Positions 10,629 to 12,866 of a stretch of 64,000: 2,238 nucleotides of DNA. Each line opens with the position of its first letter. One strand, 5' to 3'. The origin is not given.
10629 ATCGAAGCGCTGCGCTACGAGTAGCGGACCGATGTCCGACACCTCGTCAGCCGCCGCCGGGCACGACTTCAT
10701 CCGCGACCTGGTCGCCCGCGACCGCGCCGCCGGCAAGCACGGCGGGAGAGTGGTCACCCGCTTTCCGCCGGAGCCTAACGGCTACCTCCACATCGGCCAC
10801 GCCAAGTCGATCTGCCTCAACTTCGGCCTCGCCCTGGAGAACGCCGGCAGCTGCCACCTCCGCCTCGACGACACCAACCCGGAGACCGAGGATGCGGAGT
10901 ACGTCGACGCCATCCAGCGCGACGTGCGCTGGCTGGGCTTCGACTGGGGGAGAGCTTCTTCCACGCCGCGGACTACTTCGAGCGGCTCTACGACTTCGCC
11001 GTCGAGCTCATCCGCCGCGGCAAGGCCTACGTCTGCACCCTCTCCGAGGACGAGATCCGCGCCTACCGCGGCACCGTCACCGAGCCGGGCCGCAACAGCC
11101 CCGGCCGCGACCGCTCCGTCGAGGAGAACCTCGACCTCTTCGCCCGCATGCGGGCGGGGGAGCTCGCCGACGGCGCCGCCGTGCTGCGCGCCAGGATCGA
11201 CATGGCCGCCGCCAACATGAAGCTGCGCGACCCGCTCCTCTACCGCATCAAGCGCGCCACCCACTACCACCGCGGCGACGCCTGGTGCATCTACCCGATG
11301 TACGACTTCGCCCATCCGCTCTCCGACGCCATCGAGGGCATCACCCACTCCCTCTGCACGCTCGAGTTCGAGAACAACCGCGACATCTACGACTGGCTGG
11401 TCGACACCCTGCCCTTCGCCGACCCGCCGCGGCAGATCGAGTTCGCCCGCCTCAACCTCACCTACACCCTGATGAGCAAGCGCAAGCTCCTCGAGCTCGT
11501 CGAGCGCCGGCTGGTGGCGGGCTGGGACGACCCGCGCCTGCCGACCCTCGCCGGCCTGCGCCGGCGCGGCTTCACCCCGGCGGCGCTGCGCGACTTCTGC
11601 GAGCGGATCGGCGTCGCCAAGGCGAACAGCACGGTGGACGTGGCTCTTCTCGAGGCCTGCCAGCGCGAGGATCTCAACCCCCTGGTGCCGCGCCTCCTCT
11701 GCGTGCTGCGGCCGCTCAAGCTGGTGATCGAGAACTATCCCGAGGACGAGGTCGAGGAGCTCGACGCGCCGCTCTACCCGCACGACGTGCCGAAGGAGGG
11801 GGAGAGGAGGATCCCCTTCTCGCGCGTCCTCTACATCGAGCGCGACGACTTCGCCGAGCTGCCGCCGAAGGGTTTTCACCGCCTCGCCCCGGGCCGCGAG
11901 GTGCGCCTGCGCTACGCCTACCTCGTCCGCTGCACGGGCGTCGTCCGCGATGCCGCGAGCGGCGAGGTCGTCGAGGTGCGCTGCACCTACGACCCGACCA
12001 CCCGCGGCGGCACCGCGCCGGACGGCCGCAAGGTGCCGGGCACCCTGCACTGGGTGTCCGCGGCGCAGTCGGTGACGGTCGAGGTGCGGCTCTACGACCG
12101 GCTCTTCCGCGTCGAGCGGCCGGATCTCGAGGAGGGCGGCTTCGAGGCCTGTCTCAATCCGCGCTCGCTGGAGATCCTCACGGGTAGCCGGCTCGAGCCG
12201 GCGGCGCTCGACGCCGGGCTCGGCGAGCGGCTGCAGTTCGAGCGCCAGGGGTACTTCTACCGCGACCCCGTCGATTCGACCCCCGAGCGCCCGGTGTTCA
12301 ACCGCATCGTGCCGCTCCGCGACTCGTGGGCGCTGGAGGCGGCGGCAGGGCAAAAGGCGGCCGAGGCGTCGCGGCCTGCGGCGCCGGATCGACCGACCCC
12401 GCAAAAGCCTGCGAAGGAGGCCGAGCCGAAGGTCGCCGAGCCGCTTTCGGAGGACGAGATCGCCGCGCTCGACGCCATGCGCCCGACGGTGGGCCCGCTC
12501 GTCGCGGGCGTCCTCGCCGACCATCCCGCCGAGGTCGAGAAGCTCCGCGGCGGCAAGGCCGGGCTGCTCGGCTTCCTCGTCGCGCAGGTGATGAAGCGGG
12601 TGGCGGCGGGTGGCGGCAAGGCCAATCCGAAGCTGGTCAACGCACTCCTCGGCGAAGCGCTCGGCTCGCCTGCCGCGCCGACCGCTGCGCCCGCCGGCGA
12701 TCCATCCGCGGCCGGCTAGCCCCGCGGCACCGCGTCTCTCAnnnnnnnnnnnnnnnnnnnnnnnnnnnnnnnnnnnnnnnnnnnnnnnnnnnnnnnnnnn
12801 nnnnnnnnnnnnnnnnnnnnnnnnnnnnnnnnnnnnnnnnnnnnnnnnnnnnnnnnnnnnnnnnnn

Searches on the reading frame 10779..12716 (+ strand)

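Call 82: search_protein_families(library=pfam, max_evalue=0.00001, proteins=[window:10779-12716:+])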
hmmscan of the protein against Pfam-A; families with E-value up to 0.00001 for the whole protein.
window:10779-12716:+ (646 aa): 4 families
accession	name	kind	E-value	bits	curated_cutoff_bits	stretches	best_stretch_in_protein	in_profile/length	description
PF00749.27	tRNA-synt_1c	-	3.8e-68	230.2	23.4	1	58-300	69-313/314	tRNA synthetases class I (E and Q), catalytic domain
PF03950.23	tRNA-synt_1c_C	-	1.5e-28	99.3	23.9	1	304-405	2-91/91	tRNA synthetases class I (E and Q), anti-codon binding domain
PF20974.2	tRNA-synt_1c_C2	-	1.4e-19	70.9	23.9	1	422-496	1-69/69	tRNA synthetases class I (E and Q), anti-codon binding domain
PF02637.23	GatB_Yqey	-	9.8e-11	42.2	27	1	572-628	95-148/148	GatB domain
